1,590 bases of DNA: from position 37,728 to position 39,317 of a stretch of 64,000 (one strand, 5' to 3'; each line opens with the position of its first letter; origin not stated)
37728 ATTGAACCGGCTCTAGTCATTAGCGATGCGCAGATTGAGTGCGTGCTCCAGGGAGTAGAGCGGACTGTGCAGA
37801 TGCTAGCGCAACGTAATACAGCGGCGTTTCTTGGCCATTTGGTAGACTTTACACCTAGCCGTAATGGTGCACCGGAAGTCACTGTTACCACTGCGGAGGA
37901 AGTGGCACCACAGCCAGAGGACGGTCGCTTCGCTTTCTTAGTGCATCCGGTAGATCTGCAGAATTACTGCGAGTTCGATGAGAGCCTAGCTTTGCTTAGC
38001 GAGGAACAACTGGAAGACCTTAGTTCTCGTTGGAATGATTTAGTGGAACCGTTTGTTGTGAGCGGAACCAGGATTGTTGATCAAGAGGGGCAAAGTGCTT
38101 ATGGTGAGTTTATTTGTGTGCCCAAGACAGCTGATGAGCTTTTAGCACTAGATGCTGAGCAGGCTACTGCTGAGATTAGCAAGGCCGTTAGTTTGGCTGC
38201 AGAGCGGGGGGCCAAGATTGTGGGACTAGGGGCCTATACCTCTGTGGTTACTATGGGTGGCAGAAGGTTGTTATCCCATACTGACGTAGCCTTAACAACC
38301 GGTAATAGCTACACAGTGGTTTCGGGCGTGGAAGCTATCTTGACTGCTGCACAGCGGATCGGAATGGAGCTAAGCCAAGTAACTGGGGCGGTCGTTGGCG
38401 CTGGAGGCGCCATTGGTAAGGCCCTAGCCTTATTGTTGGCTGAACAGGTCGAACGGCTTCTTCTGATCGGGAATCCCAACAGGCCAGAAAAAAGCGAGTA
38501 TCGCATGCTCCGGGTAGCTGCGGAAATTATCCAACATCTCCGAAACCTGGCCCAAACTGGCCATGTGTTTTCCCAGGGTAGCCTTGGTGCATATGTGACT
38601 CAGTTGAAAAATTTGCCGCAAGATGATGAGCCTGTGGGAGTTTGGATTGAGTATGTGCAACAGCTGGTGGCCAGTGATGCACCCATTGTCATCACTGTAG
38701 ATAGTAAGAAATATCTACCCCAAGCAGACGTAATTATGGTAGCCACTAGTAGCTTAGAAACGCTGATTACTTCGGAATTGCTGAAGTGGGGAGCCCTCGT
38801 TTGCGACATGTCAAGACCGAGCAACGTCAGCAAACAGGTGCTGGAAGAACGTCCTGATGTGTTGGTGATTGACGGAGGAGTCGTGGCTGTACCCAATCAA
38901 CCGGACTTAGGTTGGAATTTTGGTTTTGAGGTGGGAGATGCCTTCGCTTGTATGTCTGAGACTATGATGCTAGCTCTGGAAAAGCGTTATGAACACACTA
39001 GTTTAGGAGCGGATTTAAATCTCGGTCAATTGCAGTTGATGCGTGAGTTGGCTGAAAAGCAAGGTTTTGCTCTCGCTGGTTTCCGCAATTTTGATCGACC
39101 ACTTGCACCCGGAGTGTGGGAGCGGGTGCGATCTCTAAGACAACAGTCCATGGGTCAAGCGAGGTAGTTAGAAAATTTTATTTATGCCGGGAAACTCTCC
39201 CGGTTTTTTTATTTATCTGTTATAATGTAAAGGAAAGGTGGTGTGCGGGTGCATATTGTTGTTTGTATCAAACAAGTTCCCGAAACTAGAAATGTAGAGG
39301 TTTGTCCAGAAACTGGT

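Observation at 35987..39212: Single-polypeptide fusion of a class-III aminotransferase with an acyl-ACP reductase (AAR)-like domain: candidate fatty amine synthase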

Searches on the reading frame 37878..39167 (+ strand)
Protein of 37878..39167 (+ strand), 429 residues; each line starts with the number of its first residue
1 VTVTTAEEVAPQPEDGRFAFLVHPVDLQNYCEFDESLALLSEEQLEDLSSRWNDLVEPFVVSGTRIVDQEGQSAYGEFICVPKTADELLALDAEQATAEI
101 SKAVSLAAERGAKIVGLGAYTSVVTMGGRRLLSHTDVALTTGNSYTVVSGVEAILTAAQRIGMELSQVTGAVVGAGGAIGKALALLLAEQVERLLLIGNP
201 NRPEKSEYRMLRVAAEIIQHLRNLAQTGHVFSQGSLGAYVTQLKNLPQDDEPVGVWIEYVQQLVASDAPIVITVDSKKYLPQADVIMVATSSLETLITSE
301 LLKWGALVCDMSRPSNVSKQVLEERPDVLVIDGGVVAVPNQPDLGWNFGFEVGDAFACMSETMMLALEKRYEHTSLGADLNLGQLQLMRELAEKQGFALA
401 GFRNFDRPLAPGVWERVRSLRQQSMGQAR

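Call 7: search_protein_families(library=ncbifam, proteins=[window:37878-39167:+], max_evalue=1)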
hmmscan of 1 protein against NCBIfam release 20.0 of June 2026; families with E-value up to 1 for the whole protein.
window:37878-39167:+ (429 aa): 15 families
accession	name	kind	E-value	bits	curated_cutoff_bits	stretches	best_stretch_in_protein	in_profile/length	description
NF053554.1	prodigi_MAP_PigE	equivalog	4.3e-47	161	850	2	17-207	1-193/837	prodigiosin MAP biosynthesis aminotransferase PigE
TIGR04058.1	AcACP_reductase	equivalog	7e-23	81.5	449.7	2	56-199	37-189/339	long-chain acyl-[acyl-carrier-protein] reductase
NF010789.1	PRK14193.1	equivalog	0.0034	16.7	401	1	273-315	193-234/281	bifunctional methylenetetrahydrofolate dehydrogenase/methenyltetrahydrofolate cyclohydrolase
NF010786.0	PRK14189.1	subfamily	0.0042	16.2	421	1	274-311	193-229/285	bifunctional methylenetetrahydrofolate dehydrogenase/methenyltetrahydrofolate cyclohydrolase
NF010773.0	PRK14176.1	equivalog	0.0066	15.9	437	1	271-312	196-236/287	bifunctional 5,10-methylene-tetrahydrofolate dehydrogenase/ 5,10-methylene-tetrahydrofolate cyclohydrolase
TIGR01035.1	hemA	equivalog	0.012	14.6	209.55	1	276-321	234-286/416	glutamyl-tRNA reductase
TIGR01465.1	cobM_cbiF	equivalog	0.034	13.5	259.65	0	269-310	11-48/247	precorrin-4 C(11)-methyltransferase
TIGR02817.1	adh_fam_1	subfamily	0.039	13.4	284.05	1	172-227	154-208/336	zinc-binding alcohol dehydrogenase family protein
NF051488.1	bifunc_PcaDC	exception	0.046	12.8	390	1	144-202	58-114/375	bifunctional 3-oxoadipate enol-lactonase/4-carboxymuconolactone decarboxylase PcaDC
TIGR02427.1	protocat_pcaD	equivalog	0.05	13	255.85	1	142-215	57-128/251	3-oxoadipate enol-lactonase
NF010776.0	PRK14179.1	equivalog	0.05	12.7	445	0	261-312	176-230/284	bifunctional methylenetetrahydrofolate dehydrogenase/methenyltetrahydrofolate cyclohydrolase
NF006565.0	PRK09072.1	equivalog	0.058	12.9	238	1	163-200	1-38/265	SDR family oxidoreductase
NF010787.0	PRK14191.1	equivalog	0.08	12.1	423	0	272-311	190-228/285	bifunctional methylenetetrahydrofolate dehydrogenase/methenyltetrahydrofolate cyclohydrolase FolD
NF004793.0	PRK06141.1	equivalog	0.081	11.9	322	1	259-306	166-213/314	bifunctional Delta(1)-pyrroline-2-carboxylate/Delta(1)-piperideine-2-carboxylate reductase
NF008138.0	PRK10886.1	equivalog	0.44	10.2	352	0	82-122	107-147/196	DnaA initiator-associating protein DiaA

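Call 8: search_solved_structures(query=window:37878-39167:+, max_evalue=1, show_alignments=3)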
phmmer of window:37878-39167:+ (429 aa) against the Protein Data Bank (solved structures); distinct sequences matched with E-value up to 1: 8.
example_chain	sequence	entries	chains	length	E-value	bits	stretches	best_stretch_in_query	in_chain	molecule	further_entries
4ppm_A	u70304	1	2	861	3.7e-27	98.5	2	17-204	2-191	Aminotransferase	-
6jzq_A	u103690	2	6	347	1.6e-13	53.5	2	52-187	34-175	Long-chain acyl-[acyl-carrier-protein] reductase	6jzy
6jzu_A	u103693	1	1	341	1.7e-13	53.5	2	52-187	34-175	Long-chain acyl-[acyl-carrier-protein] reductase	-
6jzz_A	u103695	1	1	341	4.1e-12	48.9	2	52-187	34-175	Long-chain acyl-[acyl-carrier-protein] reductase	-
7bgg_A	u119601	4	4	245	0.34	13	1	357-408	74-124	heterocyclic toxin methyltransferase (Rv0560c) | 2-heptyl-1-hydroxyquinolin-4(1H)-one methyltransferase | Uncharacterized protein Rv0560c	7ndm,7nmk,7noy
5i47_A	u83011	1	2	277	0.35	12.9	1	55-165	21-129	RimK domain protein ATP-grasp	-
2chc_A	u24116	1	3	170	0.54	12.3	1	84-166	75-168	PROTEIN RV3472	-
3l07_A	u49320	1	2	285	0.61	12.1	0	272-312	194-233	Bifunctional protein folD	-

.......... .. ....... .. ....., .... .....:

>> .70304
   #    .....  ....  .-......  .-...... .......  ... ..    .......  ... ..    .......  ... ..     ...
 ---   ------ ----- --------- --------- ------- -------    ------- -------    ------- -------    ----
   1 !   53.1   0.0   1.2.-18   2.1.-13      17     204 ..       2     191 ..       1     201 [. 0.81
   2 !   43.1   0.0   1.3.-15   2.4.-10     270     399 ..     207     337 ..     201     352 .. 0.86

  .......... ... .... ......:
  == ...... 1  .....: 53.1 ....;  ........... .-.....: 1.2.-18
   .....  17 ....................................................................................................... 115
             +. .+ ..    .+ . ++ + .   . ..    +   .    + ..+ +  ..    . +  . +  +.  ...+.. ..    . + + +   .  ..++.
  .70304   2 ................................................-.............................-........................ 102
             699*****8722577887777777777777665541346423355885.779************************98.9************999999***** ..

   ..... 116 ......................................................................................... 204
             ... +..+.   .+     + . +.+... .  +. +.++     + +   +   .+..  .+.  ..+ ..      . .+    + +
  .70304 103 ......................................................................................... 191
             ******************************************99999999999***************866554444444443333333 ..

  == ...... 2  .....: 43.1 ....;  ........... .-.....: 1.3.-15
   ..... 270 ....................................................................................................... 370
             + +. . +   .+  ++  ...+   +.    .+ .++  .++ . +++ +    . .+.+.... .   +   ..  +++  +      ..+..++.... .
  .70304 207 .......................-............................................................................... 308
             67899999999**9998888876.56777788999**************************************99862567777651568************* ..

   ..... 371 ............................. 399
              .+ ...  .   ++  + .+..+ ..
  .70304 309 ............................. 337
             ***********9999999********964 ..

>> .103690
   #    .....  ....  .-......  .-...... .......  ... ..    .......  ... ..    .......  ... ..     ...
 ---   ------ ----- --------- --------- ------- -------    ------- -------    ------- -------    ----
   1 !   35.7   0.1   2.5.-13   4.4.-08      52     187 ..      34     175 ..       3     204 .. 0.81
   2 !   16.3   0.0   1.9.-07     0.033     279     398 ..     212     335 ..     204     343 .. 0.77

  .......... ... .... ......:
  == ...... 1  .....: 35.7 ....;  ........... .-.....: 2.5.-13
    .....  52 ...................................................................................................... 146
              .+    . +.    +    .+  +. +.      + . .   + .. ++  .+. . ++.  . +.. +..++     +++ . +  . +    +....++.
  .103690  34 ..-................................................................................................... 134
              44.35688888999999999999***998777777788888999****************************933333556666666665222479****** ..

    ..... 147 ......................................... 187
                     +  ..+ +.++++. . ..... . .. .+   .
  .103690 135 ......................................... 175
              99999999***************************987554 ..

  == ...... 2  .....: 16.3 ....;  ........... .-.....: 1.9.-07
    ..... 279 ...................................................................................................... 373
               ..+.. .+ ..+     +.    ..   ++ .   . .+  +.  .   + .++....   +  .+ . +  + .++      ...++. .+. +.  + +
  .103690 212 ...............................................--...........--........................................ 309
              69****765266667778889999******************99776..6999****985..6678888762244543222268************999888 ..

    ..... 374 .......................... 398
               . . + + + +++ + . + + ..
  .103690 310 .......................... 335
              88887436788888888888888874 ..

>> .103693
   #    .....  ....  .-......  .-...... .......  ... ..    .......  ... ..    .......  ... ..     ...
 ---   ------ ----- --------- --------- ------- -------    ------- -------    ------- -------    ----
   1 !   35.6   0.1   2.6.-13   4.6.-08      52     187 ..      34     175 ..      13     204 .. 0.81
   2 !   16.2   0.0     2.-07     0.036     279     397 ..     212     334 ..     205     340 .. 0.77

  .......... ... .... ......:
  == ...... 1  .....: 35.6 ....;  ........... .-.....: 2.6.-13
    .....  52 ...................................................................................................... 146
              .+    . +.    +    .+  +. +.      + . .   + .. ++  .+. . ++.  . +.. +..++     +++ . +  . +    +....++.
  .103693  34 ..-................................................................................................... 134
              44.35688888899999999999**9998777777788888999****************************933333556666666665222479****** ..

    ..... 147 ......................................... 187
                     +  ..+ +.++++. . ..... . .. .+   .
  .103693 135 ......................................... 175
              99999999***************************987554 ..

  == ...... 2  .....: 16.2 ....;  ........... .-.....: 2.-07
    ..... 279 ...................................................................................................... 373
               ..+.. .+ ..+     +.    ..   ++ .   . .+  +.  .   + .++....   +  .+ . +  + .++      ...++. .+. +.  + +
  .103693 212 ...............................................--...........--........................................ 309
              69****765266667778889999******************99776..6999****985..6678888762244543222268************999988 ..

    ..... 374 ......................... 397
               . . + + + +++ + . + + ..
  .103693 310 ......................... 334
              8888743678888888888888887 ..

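Call 27: search_protein_representatives(protein=window:37878-39167:+)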
Query: 429 residues. Proteins with E-value up to 0.001 (for the whole library): 2830; up to 1e-10: 2006; up to 1e-30: 575. The best 150 are listed.
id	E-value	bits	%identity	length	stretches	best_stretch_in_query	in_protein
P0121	1.0e-129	449.3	56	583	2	9-225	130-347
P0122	2.6e-129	448.0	56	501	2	11-228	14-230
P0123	4.8e-123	427.4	61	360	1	68-411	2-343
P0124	5.1e-112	391.1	57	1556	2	14-221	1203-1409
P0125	2.0e-108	379.3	49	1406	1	6-428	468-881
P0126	5.4e-107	374.5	45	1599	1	12-422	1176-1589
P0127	1.5e-103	363.2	48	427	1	9-422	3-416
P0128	5.1e-103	361.4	48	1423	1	15-426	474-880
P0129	2.9e-102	359.0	45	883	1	6-420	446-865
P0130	1.4e-101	356.8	46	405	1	48-423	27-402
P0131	8.9e-100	350.8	46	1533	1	12-400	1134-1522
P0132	1.0e-97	344.0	47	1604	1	8-399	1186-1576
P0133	1.2e-96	340.4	44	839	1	11-426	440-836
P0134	1.8e-96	339.9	45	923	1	9-417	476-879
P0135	2.7e-96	339.3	41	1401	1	15-428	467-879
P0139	2.8e-89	316.2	42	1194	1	6-428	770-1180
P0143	2.0e-87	310.1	44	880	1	10-416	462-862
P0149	9.6e-84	298.0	43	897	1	10-415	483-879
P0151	7.9e-80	285.1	43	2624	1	15-423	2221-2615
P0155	7.8e-78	278.5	42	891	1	8-399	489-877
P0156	1.0e-77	278.1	38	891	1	9-423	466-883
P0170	5.8e-73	262.5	40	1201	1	3-415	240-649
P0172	4.7e-72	259.5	39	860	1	15-410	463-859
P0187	1.2e-63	231.8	38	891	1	7-399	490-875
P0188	3.5e-63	230.3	41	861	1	14-407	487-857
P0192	1.8e-62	227.9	41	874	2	6-217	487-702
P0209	1.6e-56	208.4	34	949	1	13-422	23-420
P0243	4.0e-50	187.3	34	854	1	17-400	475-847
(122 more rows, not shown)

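Call 28: search_protein_families(library=pfam, proteins=[P0125, P0126, P0139, P0151, P0170, P0209, P0121], max_evalue=0.00001)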
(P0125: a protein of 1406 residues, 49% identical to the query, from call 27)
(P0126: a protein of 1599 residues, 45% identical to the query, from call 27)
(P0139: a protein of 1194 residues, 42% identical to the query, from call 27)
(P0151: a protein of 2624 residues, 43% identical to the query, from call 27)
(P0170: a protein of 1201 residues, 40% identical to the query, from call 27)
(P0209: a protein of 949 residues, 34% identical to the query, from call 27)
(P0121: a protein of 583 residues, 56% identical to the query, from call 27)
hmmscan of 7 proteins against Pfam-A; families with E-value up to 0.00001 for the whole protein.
P0125 (1406 aa): 3 families
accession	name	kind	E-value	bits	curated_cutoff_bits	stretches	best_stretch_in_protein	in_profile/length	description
PF00202.27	Aminotran_3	-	2.3e-89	300.3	30.5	1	42-430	13-398/403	Aminotransferase class-III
PF00501.34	AMP-binding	-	4.9e-74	249.9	29.9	1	915-1264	2-384/384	AMP-binding enzyme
PF13193.12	AMP-binding_C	-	5.6e-16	59.7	24.5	1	1314-1392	1-76/76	AMP-binding enzyme C-terminal domain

P0126 (1599 aa): 4 families
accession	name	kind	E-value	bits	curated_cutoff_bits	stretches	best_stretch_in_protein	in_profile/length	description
PF00202.27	Aminotran_3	-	4.5e-88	296.1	30.5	1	735-1132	9-403/403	Aminotransferase class-III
PF00501.34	AMP-binding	-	9.1e-43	146.9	29.9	1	46-419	17-378/384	AMP-binding enzyme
PF00550.31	PP-binding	-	3.6e-09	37.2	20.8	1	617-684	1-67/67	Phosphopantetheine attachment site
PF02882.25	THF_DHG_CYH_C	-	7.6e-06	25.8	27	0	1439-1477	70-107/160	Tetrahydrofolate dehydrogenase/cyclohydrolase, NAD(P)-binding domain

P0139 (1194 aa): 4 families
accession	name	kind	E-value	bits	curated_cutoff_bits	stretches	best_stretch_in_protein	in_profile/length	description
PF00202.27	Aminotran_3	-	9.6e-82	275.2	30.5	1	341-732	13-400/403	Aminotransferase class-III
PF23024.1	AMP-dom_DIP2-like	-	8.8e-17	61.6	27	1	86-194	2-107/110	Disco-interacting protein 2-like, AMP domain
PF00550.31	PP-binding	-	1.4e-08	35.3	20.8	1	236-299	2-65/67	Phosphopantetheine attachment site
PF00501.34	AMP-binding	-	2.7e-07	30.2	29.9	1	2-43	343-384/384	AMP-binding enzyme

P0151 (2624 aa): 5 families
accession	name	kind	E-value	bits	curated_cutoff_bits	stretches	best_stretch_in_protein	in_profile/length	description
PF00501.34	AMP-binding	-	2.7e-127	425.2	29.9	2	23-414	7-384/384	AMP-binding enzyme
PF00202.27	Aminotran_3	-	5.4e-84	282.7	30.5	1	1782-2173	12-399/403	Aminotransferase class-III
PF00155.27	Aminotran_1_2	-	2.5e-50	172.1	19.7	1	725-1068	2-360/361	Aminotransferase class I and II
PF23024.1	AMP-dom_DIP2-like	-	2.4e-25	89.1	27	2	1538-1646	2-107/110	Disco-interacting protein 2-like, AMP domain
PF00550.31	PP-binding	-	6.4e-18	65.2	20.8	2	1680-1741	3-64/67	Phosphopantetheine attachment site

P0170 (1201 aa): 3 families
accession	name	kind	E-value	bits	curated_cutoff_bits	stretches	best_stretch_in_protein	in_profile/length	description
PF00501.34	AMP-binding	-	2.1e-55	188.6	29.9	1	706-1052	9-383/384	AMP-binding enzyme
PF00202.27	Aminotran_3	-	3.3e-34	118.7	30.5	1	1-182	219-389/403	Aminotransferase class-III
PF13193.12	AMP-binding_C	-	6.2e-14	53.1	24.5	1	1103-1181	1-76/76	AMP-binding enzyme C-terminal domain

P0209 (949 aa): 3 families
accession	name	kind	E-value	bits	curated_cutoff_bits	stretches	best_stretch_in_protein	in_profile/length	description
PF00501.34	AMP-binding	-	1.1e-58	199.3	29.9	1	461-807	3-380/384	AMP-binding enzyme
PF13193.12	AMP-binding_C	-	6e-13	50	24.5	1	862-942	2-76/76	AMP-binding enzyme C-terminal domain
PF01488.26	Shikimate_DH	-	2.7e-06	28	24.3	0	272-320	67-122/138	Shikimate / quinate 5-dehydrogenase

P0121 (583 aa): 0 families
